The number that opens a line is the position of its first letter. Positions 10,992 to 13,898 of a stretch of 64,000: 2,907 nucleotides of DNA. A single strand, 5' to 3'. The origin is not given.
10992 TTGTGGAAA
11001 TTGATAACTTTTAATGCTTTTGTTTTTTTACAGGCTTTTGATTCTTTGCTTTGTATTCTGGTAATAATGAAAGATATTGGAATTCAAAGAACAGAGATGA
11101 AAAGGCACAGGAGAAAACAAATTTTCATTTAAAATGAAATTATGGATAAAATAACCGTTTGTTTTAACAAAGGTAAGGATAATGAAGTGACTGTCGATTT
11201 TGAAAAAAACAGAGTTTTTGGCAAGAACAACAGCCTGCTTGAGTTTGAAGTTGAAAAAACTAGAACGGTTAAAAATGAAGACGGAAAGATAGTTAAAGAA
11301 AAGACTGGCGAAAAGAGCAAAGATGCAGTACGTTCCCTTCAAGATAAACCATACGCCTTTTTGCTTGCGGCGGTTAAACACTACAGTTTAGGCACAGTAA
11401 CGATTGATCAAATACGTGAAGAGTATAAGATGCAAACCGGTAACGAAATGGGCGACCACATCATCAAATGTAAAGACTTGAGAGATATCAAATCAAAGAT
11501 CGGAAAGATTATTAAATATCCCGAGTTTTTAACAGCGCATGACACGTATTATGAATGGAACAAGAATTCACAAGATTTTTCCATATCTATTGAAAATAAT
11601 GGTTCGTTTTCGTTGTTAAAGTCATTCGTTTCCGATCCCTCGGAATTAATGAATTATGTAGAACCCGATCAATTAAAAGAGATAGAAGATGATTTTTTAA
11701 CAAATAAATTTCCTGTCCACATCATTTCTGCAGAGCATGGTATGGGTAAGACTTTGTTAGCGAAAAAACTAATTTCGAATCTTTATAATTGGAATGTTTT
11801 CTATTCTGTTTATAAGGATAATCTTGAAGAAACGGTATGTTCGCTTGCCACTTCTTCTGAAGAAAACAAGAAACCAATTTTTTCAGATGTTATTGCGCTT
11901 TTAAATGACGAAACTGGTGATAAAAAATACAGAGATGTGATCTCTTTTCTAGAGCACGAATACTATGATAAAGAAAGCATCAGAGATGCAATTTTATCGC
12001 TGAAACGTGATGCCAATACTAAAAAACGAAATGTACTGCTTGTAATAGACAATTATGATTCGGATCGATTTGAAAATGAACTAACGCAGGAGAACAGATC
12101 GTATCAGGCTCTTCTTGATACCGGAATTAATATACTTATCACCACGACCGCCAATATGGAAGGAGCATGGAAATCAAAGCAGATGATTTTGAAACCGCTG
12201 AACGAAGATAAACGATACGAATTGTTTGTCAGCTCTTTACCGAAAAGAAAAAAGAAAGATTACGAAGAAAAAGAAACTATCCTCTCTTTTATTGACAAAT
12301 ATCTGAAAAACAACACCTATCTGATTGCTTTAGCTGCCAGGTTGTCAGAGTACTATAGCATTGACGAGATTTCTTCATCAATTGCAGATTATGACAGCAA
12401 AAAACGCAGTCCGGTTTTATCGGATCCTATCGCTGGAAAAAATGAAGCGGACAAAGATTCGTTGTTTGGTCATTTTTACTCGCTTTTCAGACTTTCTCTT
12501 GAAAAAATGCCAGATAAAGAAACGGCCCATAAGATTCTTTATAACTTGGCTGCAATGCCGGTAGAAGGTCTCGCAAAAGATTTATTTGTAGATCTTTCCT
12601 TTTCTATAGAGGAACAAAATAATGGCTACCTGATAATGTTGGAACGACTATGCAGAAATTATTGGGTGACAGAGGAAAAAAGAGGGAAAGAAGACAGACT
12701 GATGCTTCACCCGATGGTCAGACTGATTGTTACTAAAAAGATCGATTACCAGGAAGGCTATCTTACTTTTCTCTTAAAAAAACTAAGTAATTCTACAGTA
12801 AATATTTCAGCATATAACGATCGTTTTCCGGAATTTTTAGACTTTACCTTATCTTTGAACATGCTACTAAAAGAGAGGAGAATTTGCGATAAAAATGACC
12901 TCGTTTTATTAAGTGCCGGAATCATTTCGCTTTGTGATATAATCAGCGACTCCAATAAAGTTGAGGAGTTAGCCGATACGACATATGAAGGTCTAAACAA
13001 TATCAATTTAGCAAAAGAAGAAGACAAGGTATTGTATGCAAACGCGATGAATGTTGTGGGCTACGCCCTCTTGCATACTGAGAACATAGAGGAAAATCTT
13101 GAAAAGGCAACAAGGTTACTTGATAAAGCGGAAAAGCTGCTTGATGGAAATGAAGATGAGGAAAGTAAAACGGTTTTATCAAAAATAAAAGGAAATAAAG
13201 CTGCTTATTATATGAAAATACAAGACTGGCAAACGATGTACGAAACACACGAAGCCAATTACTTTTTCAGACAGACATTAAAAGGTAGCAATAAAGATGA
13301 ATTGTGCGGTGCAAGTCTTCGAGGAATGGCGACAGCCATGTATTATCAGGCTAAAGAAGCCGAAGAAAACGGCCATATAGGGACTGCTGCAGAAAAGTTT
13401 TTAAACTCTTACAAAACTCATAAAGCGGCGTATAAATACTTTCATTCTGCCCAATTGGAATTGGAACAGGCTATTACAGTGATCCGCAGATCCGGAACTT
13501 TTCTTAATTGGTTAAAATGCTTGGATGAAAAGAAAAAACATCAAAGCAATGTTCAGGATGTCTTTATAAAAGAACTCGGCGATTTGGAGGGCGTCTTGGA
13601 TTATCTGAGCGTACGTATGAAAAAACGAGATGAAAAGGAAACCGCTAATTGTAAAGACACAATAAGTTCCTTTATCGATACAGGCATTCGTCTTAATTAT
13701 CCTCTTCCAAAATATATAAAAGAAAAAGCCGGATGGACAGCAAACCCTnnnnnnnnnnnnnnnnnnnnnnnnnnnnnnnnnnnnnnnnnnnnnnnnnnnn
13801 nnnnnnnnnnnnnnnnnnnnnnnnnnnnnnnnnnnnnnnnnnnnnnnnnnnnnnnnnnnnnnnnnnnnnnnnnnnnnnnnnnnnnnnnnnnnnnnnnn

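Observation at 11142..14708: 1188-aa STAND NTPase with an unusual domain combination: OmpR/SARP-like wHTH, NB-ARC, TPR and a C-terminal DUF218/YdcF-like Rossmann domain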

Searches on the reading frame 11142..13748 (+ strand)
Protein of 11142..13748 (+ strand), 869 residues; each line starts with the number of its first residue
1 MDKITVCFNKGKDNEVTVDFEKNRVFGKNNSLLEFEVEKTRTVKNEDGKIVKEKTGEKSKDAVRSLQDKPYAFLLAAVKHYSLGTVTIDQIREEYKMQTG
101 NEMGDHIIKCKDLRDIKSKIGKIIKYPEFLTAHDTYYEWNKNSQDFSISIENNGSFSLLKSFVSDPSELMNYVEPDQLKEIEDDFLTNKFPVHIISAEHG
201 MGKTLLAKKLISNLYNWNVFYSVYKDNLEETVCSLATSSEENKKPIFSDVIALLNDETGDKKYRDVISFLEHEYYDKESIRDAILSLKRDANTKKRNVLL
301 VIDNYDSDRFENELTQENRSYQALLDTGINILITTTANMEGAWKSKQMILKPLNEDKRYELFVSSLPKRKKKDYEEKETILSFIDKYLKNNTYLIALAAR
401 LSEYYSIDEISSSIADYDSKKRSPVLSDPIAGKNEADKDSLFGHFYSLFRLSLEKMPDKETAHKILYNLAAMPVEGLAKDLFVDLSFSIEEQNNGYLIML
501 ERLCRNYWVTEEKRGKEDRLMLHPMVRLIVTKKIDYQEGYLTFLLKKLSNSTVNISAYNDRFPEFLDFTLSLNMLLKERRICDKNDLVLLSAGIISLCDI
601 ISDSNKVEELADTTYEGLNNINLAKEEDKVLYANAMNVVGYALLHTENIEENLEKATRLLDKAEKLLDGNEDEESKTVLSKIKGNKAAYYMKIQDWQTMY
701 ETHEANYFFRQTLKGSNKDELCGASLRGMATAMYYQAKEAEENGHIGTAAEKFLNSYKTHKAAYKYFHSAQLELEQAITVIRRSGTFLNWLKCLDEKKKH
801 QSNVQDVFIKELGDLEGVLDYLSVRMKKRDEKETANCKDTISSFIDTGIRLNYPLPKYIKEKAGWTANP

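Call 32: search_protein_families(library=pfam, alignment_id=A2, max_evalue=0.01)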
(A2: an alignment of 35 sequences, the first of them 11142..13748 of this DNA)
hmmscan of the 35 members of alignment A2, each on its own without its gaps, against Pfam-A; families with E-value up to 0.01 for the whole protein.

A. member 1, window:11142-13748:+ (869 aa): 1 family
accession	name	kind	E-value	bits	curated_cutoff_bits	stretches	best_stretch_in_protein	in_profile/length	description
PF13401.12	AAA_22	-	5.4e-05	23.9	27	1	194-315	9-101/130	AAA domain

B. families by the number of members that match (of 35 scanned): 35 families (the first 25 are shown)
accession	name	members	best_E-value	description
PF05729.18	NACHT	29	2.9e-07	NACHT domain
PF13401.12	AAA_22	22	8.9e-09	AAA domain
PF13191.12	AAA_16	22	4.3e-07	AAA ATPase domain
PF00486.34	Trans_reg_C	14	6.8e-13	Transcriptional regulatory protein, C terminal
PF20720.3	nSTAND3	12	5.5e-05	Novel STAND NTPase 3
PF13424.12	TPR_12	9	1.8e-10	Tetratricopeptide repeat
PF01637.24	ATPase_2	8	0.0002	ATPase domain predominantly from Archaea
PF24883.2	NPHP3_N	8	0.00067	Nephrocystin 3, N-terminal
PF13173.12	AAA_14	8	0.00086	AAA domain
PF13374.12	TPR_10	6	2e-09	Tetratricopeptide repeat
PF00931.28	NB-ARC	6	6.2e-06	NB-ARC domain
PF01695.23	IstB_IS21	5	0.00022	IstB-like ATP binding protein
PF13481.12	AAA_25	4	0.00011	AAA domain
PF00004.35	AAA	4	0.00014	ATPase family associated with various cellular activities (AAA)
PF02562.22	PhoH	4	0.00045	PhoH-like protein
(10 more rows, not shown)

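Call 33: search_solved_structures(query=A2, max_evalue=1, show_alignments=0)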
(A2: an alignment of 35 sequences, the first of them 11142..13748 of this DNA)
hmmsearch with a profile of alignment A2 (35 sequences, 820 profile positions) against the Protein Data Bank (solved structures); distinct sequences matched with E-value up to 1: 266 (the best 60 are shown).
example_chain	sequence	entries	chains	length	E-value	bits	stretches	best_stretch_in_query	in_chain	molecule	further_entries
1kgs_A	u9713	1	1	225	3.2e-09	38.8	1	25-103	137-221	DNA BINDING RESPONSE REGULATOR D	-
6em9_A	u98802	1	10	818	8.8e-07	30.7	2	133-190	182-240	ATP-dependent Clp protease ATP-binding subunit ClpC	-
6em8_A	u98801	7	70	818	1.2e-06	30.2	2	133-190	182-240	ATP-dependent Clp protease ATP-binding subunit ClpC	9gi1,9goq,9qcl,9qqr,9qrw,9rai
5dcl_A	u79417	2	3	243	5.7e-06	28.1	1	19-110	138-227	PhoB family transcriptional regulator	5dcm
5dcm_B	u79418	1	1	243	5.8e-06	28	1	19-106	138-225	PhoB family transcriptional regulator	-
3pxi_A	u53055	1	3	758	7.9e-06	27.6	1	133-191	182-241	Negative regulator of genetic competence ClpC/MecB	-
3j3s_A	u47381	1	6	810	1e-05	27.3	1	133-191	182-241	Negative regulator of genetic competence ClpC/MecB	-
3j3t_A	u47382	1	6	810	1e-05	27.3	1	133-191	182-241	Negative regulator of genetic competence ClpC/MecB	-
3j3r_A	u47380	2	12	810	1e-05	27.3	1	133-191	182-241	Negative regulator of genetic competence ClpC/MecB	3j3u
7abr_A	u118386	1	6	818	1e-05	27.2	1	133-191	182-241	Negative regulator of genetic competence ClpC/MecB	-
6kyx_A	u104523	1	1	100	3e-05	25.7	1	17-103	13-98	DNA-binding response regulator ArlR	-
6iju_A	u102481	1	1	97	3.1e-05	25.6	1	17-103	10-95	DNA-binding response regulator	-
2hqn_A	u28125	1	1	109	3.2e-05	25.6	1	18-105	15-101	Putative TRANSCRIPTIONAL REGULATOR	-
6is4_A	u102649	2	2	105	3.3e-05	25.6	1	17-103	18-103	Response regulator ArlR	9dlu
3rjp_A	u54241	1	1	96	7.1e-05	24.4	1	21-104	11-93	CovR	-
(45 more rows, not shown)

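Call 53: predict_structure(alignment_id=A2)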
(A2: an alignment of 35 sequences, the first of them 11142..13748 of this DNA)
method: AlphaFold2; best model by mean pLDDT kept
length: 869 residues; sequences in the alignment: 35
mean_pLDDT: 81.7   pTM: 0.70
mean pLDDT of the five models: 81.7, 79.7, 79.6, 77.6, 77.1
residues with pLDDT >= 90: 403; 70-90: 270; 50-70: 141; < 50: 55
segments of 3 or more residues with pLDDT < 50: 1-4, 10-13, 60-62, 148-157, 239-242, 422-438, 865-869
pLDDT, mean of each block of 10 residues (from residue 1): 45 59 66 62 86 72 63 76 70 75 55 54 53 70 48 43 71 90 85 92 91 83 89 73 69 79 65 70 71 70 90 94 92 94 93 94 87 79 91 92 90 79 39 45 89 88 96 91 96 95 91 84 90 89 93 84 92 89 83 94 88 92 79 95 85 94 92 92 95 96 97 90 97 98 97 98 96 91 97 91 90 89 67 86 89 74 47
secondary structure, 60 per line:
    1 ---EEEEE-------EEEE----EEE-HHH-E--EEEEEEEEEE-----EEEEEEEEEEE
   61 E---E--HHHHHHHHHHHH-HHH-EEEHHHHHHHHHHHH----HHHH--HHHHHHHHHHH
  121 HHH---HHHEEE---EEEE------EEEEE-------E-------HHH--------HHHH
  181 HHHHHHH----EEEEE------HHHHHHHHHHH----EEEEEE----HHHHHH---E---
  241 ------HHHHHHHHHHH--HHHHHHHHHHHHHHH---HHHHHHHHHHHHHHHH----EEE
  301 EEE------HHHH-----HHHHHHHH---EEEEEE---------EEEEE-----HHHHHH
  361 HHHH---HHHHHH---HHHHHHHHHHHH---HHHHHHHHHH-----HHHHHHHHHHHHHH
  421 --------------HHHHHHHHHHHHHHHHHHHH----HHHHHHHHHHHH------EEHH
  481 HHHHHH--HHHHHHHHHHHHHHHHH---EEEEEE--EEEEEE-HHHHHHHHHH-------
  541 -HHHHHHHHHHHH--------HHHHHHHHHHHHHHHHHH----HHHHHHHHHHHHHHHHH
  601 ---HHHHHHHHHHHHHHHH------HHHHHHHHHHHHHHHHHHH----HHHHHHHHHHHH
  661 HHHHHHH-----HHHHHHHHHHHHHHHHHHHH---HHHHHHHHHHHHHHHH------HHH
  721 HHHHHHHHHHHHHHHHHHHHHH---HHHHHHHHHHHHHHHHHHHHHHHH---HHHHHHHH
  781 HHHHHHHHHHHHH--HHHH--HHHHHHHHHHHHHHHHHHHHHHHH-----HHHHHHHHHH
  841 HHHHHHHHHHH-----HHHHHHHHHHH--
elements in order (helices of 4 or more, strands of 3 or more residues): E4-8 E16-19 E24-26 E35-44 E50-61 H68-79 E85-87 H88-99 H104-107 H110-123 E130-132 E136-139 E146-150 H177-187 E192-196 H203-213 E218-223 H228-233 H247-257 H260-274 H278-293 E298-303 H310-313 H319-326 E330-335 E345-349 H355-364 H368-373 H377-388 H392-401 H407-420 H435-454 H459-470 H479-486 H489-505 E509-514 E517-522 H524-533 H542-553 H562-579 H584-600 H604-619 H626-644 H649-667 H673-692 H696-711 H718-742 H746-769 H773-793 H796-799 H802-825 H831-851 H857-867

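Call 56: fold_search(model_id=the predicted structure, library=pdb)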
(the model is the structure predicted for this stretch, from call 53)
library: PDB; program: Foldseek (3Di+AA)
matches with E <= 10: 1501; with E <= 0.001: 44
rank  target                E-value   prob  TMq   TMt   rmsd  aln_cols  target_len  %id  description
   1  1z6t_A                1.8e-08  1.00  0.30  0.42  12.2       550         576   12  Structure of the apoptotic protease-activating factor 1 bound to ADP (released 2005-04-19)
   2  5juy_B                2.9e-08  1.00  0.17  0.13  29.0       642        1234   13  Active human apoptosome with procaspase-9 (released 2016-10-19)
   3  5juy_A                3.0e-08  1.00  0.17  0.14  22.2       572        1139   14  Active human apoptosome with procaspase-9 (released 2016-10-19)
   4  3j2t_A                3.5e-08  1.00  0.17  0.14  21.7       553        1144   12  An improved model of the human apoptosome (released 2013-04-10)
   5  1z6t_B                4.4e-08  1.00  0.30  0.42  11.9       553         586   12  Structure of the apoptotic protease-activating factor 1 bound to ADP (released 2005-04-19)
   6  3sfz                  6.7e-08  1.00  0.32  0.26  11.8       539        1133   14  Crystal structure of full-length murine Apaf-1 (released 2011-08-24)
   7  2a5y_B                9.0e-08  1.00  0.18  0.28  25.5       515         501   10  Structure of a CED-4/CED-9 complex (released 2005-10-11)
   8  4m9s_A                1.5e-07  1.00  0.17  0.28  18.8       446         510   13  crystal structure of CED-4 bound CED-3 fragment (released 2013-10-23)
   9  3shf                  1.7e-07  1.00  0.34  0.27  11.0       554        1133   12  Crystal structure of the R265S mutant of full-length murine Apaf-1 (released 2011-08-24)
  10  3lqq_A                2.7e-07  1.00  0.18  0.30  18.6       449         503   12  Structure of the CED-4 Apoptosome (released 2010-04-28)
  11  8jns_D                3.2e-07  1.00  0.19  0.38  18.7       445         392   13  cryo-EM structure of a CED-4 hexamer (released 2023-06-28)
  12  3sf4_A                7.6e-06  1.00  0.25  0.52   8.9       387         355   13  Crystal structure of the complex between the conserved cell polarity proteins Inscuteable and LGN (released 2011-11-23)
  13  4g2v_A                1.8e-05  1.00  0.26  0.60   6.7       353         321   12  Structure complex of LGN binding with FRMPD1 (released 2013-01-23)
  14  4wne_A                1.8e-05  1.00  0.27  0.61   8.1       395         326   14  Crystal structure of the TPR domain of LGN in complex with Frmpd4/Preso1 at 2.0 Angstrom resolution (released 2015-09-16)
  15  3ro2_A                2.3e-05  1.00  0.27  0.61   7.8       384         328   12  Structures of the LGN/NuMA complex (released 2012-03-07)
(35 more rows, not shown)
